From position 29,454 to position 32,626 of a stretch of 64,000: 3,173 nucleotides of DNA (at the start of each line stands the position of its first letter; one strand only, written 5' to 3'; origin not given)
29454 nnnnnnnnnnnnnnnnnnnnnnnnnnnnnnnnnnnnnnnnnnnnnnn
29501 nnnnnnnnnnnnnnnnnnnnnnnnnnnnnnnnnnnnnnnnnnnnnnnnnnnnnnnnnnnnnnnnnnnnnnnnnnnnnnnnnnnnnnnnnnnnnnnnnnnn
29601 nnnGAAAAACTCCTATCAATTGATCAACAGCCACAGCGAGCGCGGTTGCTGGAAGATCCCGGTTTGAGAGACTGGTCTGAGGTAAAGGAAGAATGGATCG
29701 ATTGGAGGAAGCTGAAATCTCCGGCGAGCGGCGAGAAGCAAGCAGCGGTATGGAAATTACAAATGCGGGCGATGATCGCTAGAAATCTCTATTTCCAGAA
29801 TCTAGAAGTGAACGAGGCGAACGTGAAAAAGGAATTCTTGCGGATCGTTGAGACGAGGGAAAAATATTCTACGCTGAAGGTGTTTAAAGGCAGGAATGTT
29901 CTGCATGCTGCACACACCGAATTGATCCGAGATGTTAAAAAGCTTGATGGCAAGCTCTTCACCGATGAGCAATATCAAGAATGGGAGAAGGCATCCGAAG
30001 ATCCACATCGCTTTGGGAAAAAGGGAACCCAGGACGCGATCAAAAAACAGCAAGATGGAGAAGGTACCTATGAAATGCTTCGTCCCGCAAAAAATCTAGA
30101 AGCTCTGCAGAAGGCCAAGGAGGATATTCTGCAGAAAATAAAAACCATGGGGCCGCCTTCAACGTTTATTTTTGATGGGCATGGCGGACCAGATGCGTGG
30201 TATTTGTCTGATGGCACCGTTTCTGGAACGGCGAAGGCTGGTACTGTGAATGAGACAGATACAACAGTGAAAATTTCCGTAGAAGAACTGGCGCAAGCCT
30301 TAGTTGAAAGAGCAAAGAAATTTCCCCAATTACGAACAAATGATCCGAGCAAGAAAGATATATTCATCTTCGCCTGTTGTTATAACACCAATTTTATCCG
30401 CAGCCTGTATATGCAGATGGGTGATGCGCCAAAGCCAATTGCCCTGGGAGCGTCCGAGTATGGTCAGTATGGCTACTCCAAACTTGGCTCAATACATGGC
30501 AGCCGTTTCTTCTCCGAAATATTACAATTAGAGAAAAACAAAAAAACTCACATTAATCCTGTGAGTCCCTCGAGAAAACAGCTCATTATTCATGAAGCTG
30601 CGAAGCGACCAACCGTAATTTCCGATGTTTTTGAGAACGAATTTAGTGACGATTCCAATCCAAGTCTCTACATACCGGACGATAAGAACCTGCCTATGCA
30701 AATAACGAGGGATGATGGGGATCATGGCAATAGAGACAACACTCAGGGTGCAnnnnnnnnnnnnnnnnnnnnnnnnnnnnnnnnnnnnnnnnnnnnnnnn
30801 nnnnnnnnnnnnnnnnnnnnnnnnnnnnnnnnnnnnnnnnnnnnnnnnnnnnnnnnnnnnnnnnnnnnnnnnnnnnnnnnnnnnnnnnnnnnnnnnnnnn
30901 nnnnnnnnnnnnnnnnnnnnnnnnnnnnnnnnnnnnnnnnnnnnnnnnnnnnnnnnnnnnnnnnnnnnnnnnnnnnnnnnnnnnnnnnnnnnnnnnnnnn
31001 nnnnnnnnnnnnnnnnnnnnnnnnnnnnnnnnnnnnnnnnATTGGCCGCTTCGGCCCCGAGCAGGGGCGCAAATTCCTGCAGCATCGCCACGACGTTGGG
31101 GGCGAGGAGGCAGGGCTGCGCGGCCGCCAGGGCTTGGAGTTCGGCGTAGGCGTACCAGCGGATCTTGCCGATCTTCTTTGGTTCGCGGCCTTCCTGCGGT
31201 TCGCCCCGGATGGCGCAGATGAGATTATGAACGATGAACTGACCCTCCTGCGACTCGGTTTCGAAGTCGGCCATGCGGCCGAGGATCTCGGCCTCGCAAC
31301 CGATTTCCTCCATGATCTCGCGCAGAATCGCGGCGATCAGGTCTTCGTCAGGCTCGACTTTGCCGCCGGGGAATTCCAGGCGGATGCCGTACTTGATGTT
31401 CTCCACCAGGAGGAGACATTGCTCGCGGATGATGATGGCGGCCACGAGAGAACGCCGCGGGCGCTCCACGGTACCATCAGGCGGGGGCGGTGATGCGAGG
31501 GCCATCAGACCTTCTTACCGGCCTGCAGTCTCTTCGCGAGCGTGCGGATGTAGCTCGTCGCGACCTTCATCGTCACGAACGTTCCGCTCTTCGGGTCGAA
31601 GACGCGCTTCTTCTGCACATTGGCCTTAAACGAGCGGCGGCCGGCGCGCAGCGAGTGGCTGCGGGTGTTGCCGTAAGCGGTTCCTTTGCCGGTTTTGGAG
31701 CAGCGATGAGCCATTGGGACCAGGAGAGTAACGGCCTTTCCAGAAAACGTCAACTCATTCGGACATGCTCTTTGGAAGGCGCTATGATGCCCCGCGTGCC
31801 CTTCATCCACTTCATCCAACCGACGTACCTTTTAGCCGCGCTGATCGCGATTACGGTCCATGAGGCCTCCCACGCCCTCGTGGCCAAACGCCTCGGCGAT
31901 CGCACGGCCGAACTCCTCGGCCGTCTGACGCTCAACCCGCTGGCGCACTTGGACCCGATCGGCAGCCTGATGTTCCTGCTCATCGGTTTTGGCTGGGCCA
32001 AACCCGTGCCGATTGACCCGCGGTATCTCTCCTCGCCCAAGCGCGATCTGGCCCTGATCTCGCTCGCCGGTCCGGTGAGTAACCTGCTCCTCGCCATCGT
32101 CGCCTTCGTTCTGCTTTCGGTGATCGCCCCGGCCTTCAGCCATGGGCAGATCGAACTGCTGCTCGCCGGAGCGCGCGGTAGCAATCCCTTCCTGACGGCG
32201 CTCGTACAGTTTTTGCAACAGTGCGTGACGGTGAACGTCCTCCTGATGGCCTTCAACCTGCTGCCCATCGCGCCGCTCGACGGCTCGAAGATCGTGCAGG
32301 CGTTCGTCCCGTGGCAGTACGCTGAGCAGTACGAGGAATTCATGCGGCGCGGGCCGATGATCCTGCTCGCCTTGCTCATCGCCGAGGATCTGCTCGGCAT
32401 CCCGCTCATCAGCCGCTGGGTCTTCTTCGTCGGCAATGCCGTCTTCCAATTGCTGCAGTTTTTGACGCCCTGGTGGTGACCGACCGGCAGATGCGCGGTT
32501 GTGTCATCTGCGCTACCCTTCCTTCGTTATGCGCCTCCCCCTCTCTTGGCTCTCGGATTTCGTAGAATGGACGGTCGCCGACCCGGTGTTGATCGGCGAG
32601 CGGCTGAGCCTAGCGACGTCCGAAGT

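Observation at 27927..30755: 942-aa orphan protein ending in a legumain/caspase-fold (clan CD) His-Cys dyad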

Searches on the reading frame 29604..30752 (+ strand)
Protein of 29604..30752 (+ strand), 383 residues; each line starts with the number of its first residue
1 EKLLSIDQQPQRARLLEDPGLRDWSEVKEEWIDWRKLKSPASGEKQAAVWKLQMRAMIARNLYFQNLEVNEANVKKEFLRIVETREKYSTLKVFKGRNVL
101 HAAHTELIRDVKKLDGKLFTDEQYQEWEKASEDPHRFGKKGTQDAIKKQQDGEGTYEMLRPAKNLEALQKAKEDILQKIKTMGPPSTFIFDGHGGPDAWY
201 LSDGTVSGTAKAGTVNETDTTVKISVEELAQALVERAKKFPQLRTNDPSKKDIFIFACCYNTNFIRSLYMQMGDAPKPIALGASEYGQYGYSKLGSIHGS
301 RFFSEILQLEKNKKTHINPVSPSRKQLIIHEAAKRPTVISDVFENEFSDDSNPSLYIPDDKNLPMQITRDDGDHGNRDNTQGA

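Call 46: search_protein_families(library=pfam, alignment_id=A4, max_evalue=1)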
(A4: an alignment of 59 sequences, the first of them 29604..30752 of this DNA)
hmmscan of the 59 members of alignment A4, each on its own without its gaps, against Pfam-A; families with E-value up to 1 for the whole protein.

A. member 1, window:29604-30752:+ (383 aa): 2 families
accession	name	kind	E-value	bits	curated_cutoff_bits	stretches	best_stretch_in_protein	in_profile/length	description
PF01364.23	Peptidase_C25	-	0.066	12.9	23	1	151-264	209-276/374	Peptidase family C25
PF19061.5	DUF5757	-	0.19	12.5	25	1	237-263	57-84/96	Family of unknown function (DUF5757)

B. families by the number of members that match (of 59 scanned): 55 families (the first 25 are shown)
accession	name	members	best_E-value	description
PF01364.23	Peptidase_C25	2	0.0075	Peptidase family C25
PF18833.7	TPR_22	2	0.062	Tetratricopeptide repeat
PF01650.23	Peptidase_C13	2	0.086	Peptidase C13 family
PF04011.17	LemA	1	0.00085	LemA family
PF03461.20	TRCF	1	0.0028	TRCF domain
PF04333.18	MlaA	1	0.0034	MlaA lipoprotein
PF06056.18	Terminase_5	1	0.005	Putative ATPase subunit of terminase (gpP-like)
PF06830.16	Root_cap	1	0.011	Root cap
PF00281.24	Ribosomal_L5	1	0.016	Ribosomal protein L5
PF18016.8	SAM_3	1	0.025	SAM domain (Sterile alpha motif)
PF14910.11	MMS22L_N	1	0.026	S-phase genomic integrity recombination mediator, N-terminal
PF19562.4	DUF6084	1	0.039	Family of unknown function (DUF6084)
PF24904.1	RVE6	1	0.051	REVEILLE 6-like domain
PF25018.1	HEAT_IPO9_c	1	0.052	Importin-9 central HEAT repeats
PF20316.5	DUF6612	1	0.053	Family of unknown function (DUF6612)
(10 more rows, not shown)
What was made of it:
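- Peptidase_C25 (best E 0.0075) and Peptidase_C13 (call 46).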

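Call 47: search_solved_structures(query=A4, max_evalue=10, show_alignments=3)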
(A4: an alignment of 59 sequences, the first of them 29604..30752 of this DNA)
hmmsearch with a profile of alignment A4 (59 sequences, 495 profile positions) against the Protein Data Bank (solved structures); distinct sequences matched with E-value up to 10: 5.
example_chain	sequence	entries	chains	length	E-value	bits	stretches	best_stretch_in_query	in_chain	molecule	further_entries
5i4z_A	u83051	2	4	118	0.25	13.5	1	215-242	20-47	Myc proto-oncogene protein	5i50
4z4l_A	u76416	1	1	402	0.55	12.4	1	46-198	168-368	Cellobiose 2-epimerase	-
5xr2_A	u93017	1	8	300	1.3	11.2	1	443-490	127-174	Protein/nucleic acid deglycase HchA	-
5xr3_A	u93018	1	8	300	1.3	11.2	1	443-490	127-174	Protein/nucleic acid deglycase HchA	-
9u78_A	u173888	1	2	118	3.6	9.7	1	109-184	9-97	Single Chain Protein of De Novo Designed Helix Bundles-4EH2 with KDPV Loop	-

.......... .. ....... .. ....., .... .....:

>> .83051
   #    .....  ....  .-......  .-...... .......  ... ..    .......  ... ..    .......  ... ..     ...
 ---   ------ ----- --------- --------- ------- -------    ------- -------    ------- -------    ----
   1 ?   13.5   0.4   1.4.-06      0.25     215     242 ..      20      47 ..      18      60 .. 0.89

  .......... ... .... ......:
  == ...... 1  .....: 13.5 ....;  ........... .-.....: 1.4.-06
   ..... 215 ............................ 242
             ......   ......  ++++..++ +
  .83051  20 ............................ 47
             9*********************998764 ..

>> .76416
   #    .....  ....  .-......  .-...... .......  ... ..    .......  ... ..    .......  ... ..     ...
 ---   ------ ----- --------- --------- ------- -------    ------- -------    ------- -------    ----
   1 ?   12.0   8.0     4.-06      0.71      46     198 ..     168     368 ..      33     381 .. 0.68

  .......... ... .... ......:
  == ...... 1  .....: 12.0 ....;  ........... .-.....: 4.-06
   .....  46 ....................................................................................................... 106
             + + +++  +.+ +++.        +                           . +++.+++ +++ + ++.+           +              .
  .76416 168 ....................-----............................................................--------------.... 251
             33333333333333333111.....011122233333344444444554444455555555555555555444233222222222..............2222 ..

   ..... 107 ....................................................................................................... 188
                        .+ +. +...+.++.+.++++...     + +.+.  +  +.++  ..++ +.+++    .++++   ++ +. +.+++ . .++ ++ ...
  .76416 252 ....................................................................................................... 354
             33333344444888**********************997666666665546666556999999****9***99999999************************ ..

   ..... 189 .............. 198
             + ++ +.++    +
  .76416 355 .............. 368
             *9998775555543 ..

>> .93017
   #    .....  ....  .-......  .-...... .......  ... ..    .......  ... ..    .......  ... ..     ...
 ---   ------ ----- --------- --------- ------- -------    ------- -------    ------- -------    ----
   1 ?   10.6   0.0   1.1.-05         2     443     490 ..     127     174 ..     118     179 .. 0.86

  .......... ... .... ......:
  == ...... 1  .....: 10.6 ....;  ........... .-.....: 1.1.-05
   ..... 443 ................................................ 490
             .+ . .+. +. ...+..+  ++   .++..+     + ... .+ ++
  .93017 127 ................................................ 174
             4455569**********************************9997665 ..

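Call 48: predict_structure(alignment_id=A3)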
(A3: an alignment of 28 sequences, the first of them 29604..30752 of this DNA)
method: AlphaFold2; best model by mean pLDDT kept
length: 383 residues; sequences in the alignment: 28
mean_pLDDT: 85.5   pTM: 0.87
mean pLDDT of the five models: 85.5, 85.4, 85.0, 84.5, 83.5
residues with pLDDT >= 90: 240; 70-90: 74; 50-70: 45; < 50: 24
segments of 3 or more residues with pLDDT < 50: 208-212, 314-317, 370-383
pLDDT, mean of each block of 10 residues (from residue 1): 55 75 92 90 84 91 95 97 94 98 95 90 97 96 95 95 95 99 98 92 60 68 97 98 95 94 92 97 75 89 90 53 68 83 80 88 82 34 30
secondary structure, 60 per line:
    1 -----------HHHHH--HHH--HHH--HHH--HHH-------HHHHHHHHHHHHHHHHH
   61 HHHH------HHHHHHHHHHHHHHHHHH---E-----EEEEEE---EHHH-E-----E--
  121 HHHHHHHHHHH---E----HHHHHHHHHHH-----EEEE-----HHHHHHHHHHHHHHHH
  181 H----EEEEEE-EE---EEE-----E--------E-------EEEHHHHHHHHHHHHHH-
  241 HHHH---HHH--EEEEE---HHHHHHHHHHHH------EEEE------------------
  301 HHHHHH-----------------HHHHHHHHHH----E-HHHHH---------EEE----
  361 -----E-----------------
elements in order: H12-16 H44-64 H71-88 E98-103 H121-131 H140-150 E156-159 H165-181 E186-191 E198-200 E223-225 H226-239 H241-244 E253-257 H261-272 E279-282 H301-306 H324-333 H340-344 E354-356
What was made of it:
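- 29634..30716 (+): Conserved C-terminal module (residues 570-930): a helical sub-domain (570-650, containing the ARNLYFQ helix) plus the caspase-fold core (~650-930). Model pLDDT is 85.5 (call 48).
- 30180..30185 (+): His752-Gly753, the proposed catalytic His, two residues after strand 745-750. Strand position from call 48.
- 30657..30680 (+): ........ motif (residues 911-918) forming the last strand of the domain. Strand at model residues 354-356 (call 48).
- On Clan CD (caspase-hemoglobinase fold) peptidases: The model has pLDDT 85.5 (call 48). DIFIFA(C)-C818 follows strand 812-816 (call 48).
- Strands 745-750 and 812-816 directly precede His752 and Cys818 (call 48). Strand order and the placement of His and Cys match the clan (call 48).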

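Call 50: fold_search(model_id=the predicted structure, library=pdb)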
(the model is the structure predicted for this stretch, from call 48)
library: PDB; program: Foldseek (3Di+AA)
matches with E <= 10: 556; with E <= 0.001: 2
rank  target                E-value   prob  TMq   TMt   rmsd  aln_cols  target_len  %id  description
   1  7ux2_A                1.3e-04  1.00  0.35  0.15   8.8       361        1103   11  cryo-EM structure of the Raptor-TFEB-Rag-Ragulator complex (released 2022-11-30)
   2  8imy_K                4.8e-04  0.99  0.29  0.33  18.7       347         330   14  Cryo-EM structure of GPI-T (inactive mutant) with GPI and proULBP2, a proprotein substrate (released 2023-08-16)
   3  1m72_C                1.0e-03  1.00  0.33  0.47  12.3       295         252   12  Crystal Structure of Caspase-1 from Spodoptera frugiperda (released 2004-01-20)
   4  3s70_C                2.0e-03  1.00  0.32  0.47  13.3       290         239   12  Crystal structure of active caspase-6 bound with Ac-VEID-CHO solved by As-SAD (released 2012-04-11)
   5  6kmt_D                2.1e-03  0.99  0.28  0.42  11.4       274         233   11  P32 of caspase-11 mutant C254A (released 2020-03-11)
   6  6u62_A                2.4e-03  0.99  0.36  0.15   9.6       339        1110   12  Raptor-Rag-Ragulator complex (released 2019-10-30)
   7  7uxc_C                2.6e-03  0.98  0.28  0.11   9.6       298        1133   10  cryo-EM structure of the mTORC1-TFEB-Rag-Ragulator complex with symmetry expansion (released 2022-11-30)
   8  5jft_A                5.1e-03  0.99  0.29  0.43  10.2       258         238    7  Zebra Fish Caspase-3 (released 2016-10-26)
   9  8imx_K                5.1e-03  0.94  0.30  0.34  18.8       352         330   13  Cryo-EM structure of GPI-T with a chimeric GPI-anchored protein (released 2023-08-16)
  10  3h11_B                5.4e-03  0.99  0.34  0.51  10.2       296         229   11  Zymogen caspase-8:c-FLIPL protease domain complex (released 2009-04-28)
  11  4fdl_A                5.7e-03  1.00  0.31  0.48   8.9       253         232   13  Crystal structure of Caspase-7 (released 2012-08-01)
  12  3deh_B                6.0e-03  1.00  0.31  0.47   9.8       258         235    8  Crystal Structures of Caspase-3 with Bound Isoquinoline-1,3,4-trione Derivative Inhibitors (released 2008-09-02)
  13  8dgz_B                6.0e-03  0.99  0.30  0.47   8.7       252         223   11  Caspase-7 bound to substrate mimic and allosteric inhibitor (released 2023-07-05)
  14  3h1p_B                6.0e-03  0.99  0.30  0.47   9.8       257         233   12  Mature Caspase-7 I213A with DEVD-CHO inhibitor bound to active site (released 2009-06-30)
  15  3deh_D                6.7e-03  0.99  0.29  0.44   8.2       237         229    9  Crystal Structures of Caspase-3 with Bound Isoquinoline-1,3,4-trione Derivative Inhibitors (released 2008-09-02)
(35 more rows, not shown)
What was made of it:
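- On Clan CD (caspase-hemoglobinase fold) peptidases: All but one of the top 50 Foldseek PDB hits are caspase-fold proteins, with probability up to 1.0 and E down to 1.3e-4 (call 50).
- Foldseek against PDB (call 50). Raptor and PIGK/GPI8 are the two best structural matches (call 50). TM-scores are low (call 50).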

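Call 56: find_homologous_proteins(query=A4, max_evalue=0.00001)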
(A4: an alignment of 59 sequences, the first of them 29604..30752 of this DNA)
Query A4 (59 sequences) (383 aa, profile of the alignment): 22 proteins with E <= 0.00001 among 8000 candidates.
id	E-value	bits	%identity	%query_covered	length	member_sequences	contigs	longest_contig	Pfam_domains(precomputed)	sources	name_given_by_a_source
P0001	1.5e-152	527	100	100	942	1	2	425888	-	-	-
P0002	8.4e-149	515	67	99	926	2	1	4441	-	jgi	-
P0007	2.9e-147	510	44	93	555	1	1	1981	-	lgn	-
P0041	2.1e-145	504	41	82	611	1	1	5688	-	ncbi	-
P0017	2.4e-143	497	36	94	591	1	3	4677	-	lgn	-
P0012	5.5e-135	469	38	83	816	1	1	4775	-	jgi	jgi:hypothetical protein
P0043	1.0e-132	462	35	96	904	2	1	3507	-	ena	-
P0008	1.9e-132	461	44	94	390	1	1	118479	-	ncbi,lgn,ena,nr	ncbi:MAG: Uncharacterized protein Greene041619_571 [Candidatus Peregrinibacteria bacterium Greene041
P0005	6.2e-126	439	40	95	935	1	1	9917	-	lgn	-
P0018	1.2e-122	429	36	93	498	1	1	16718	-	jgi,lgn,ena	-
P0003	1.6e-122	428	42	97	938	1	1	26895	-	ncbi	-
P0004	5.3e-120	420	39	97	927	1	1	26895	-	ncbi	-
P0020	1.9e-117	412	35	93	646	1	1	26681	-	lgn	-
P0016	1.9e-116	408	40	91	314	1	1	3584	-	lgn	-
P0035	2.6e-116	408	43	97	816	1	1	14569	-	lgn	-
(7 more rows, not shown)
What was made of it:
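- Tried and rejected: A second find_homologous_proteins run with A4 was throttled by the word index (22 hits, call 56).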

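Call 70: find_related_loci(query=A3, collection=viral_contigs, flank=10000)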
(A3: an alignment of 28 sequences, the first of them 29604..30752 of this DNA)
Query A3 (383 aa) in viral_contigs; peptide patterns used: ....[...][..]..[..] (x = any residue, [..] = any of these).
13 stretches matched a pattern, but none encodes a relative of the query by tblastn (E <= 1e-3).
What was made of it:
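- No relatives on viral contigs (call 70).
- Tried and rejected: Viral contig scan found no relatives (call 70).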

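Call 90: fold_search(model_id=the predicted structure, library=viral)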
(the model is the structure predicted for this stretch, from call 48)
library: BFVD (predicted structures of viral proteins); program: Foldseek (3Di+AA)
matches with E <= 10: 271; with E <= 0.001: 1
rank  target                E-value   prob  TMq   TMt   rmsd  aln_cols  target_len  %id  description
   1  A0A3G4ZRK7            4.7e-04  1.00  0.36  0.36   7.0       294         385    9  Peptidase C14 caspase domain-containing protein [Dasosvirus sp.]
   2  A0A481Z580            1.5e-03  0.99  0.33  0.38  11.3       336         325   12  Caspase [Pithovirus LCPAC102]
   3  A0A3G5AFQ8            3.8e-03  0.96  0.27  0.40  12.1       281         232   13  Uncharacterized protein [Solivirus sp.]
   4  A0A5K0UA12            4.0e-03  0.99  0.33  0.51   8.4       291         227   11  Metacaspase-like (Fragment) [Yasminevirus sp. GU-2018]
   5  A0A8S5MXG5            5.3e-03  1.00  0.36  0.42   8.3       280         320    9  Uncharacterized protein [Myoviridae sp. ctWaE18]
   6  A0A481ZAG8            1.4e-02  0.80  0.25  0.33  11.2       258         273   12  Caspase [Pithovirus LCPAC304]
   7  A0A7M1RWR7            5.0e-02  0.35  0.22  0.16  17.7       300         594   14  Uncharacterized protein [uncultured phage cr11_1]
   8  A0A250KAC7            5.0e-02  0.33  0.18  0.12  11.7       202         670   10  Tail spike protein [Pectobacterium phage PPWS4]
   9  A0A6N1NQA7            8.7e-02  0.72  0.26  0.30   9.9       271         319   11  Clostripain [Tupanvirus deep ocean]
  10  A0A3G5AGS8            1.3e-01  0.35  0.28  0.30  13.7       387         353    9  Peptidase C14 caspase domain-containing protein [Solumvirus sp.]
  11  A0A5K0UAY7            1.5e-01  0.15  0.20  0.18  16.5       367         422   12  VWFA domain-containing protein [Yasminevirus sp. GU-2018]
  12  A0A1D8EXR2            1.5e-01  0.13  0.18  0.13  12.3       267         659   10  Lipase [Mycobacterium phage Kersh]
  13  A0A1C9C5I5            1.8e-01  0.57  0.32  0.46   9.2       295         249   12  Putative metacaspase [Heterosigma akashiwo virus 01]
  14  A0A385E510            2.3e-01  0.08  0.15  0.13  22.0       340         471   11  (no name in the UniProt tables at hand)
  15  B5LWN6                4.0e-01  0.08  0.16  0.22  13.0       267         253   13  Putative von Willebrand factor [Feldmannia species virus]
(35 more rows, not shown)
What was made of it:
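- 29634..30716 (+): Foldseek returns clan CD folds (calls 50, 90).
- On Clan CD (caspase-hemoglobinase fold) peptidases: The top BFVD hits are caspase, metacaspase and clostripain (call 90).
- Foldseek against BFVD (call 90). Two structure libraries independently put caspase-fold proteins on top (calls 50, 90).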

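Call 113: search_protein_families(library=ncbifam, alignment_id=A4, max_evalue=1)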
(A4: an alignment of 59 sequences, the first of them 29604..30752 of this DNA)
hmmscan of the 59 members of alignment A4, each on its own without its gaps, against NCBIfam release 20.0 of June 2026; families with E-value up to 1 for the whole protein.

A. member 1, window:29604-30752:+ (383 aa): 0 families

B. families by the number of members that match (of 59 scanned): 28 families (the first 25 are shown)
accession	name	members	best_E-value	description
TIGR04541.1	thiaminase_BcmE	1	0.00053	thiamine pyridinylase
TIGR01552.1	phd_fam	1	0.0062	type II toxin-antitoxin system prevent-host-death family antitoxin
NF033953.1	AcrF10_fam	1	0.0091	AcrF10 family anti-CRISPR protein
NF047832.1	caspase_w_EACC1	1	0.0095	caspase, EACC1-associated type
TIGR03929.1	T7_esaA_Nterm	1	0.0096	type VII secretion protein EsaA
TIGR04509.1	mod_pep_NH_fam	1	0.022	NHLP-related RiPP peptide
TIGR02180.1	GRX_euk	1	0.022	glutaredoxin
TIGR02764.1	spore_ybaN_pdaB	1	0.022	polysaccharide deacetylase family sporulation protein PdaB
NF047819.1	ThrnKinDtnkGamma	1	0.024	D-threonate kinase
NF010493.0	PRK13912.1-4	1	0.045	nuclease NucT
NF009986.0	PRK13452.1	1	0.046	F0F1 ATP synthase subunit epsilon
TIGR00171.1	leuD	1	0.05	3-isopropylmalate dehydratase small subunit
NF003168.0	PRK04155.1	1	0.052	glyoxalase III HchA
NF005889.0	PRK07850.1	1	0.073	steroid 3-ketoacyl-CoA thiolase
NF008007.0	PRK10736.1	1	0.08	DNA-protecting protein DprA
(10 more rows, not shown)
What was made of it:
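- On Family C14 (caspases, metacaspases, orthocaspases), Pfam PF00656, and CHAT PF12770: One member hits NCBIfam caspase_w_EACC1 at E 0.0095, below cut-off (call 113).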

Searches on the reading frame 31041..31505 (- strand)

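Call 98: search_protein_families(library=pfam, proteins=[window:31041-31505:-], max_evalue=0.001)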
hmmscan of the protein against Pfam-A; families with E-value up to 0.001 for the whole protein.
window:31041-31505:- (155 aa): 3 families
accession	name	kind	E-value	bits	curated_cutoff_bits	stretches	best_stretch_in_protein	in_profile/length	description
PF00293.34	NUDIX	-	1.5e-16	61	21.1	1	17-127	2-122/134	NUDIX domain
PF14815.12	NUDIX_4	-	5.9e-05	23.3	35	1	43-131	27-106/113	NUDIX domain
PF22327.2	Nudt16-like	-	0.00034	21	27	1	36-75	28-68/161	U8 snoRNA-decapping enzyme-like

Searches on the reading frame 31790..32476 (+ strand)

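Call 98: search_protein_families(library=pfam, proteins=[window:31790-32476:+], max_evalue=0.001)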
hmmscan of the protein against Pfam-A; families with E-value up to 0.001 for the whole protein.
window:31790-32476:+ (229 aa): 1 family
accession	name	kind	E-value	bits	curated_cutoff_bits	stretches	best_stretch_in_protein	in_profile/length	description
PF02163.28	Peptidase_M50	-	7.6e-17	61.8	27.2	1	14-194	3-219/221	Peptidase family M50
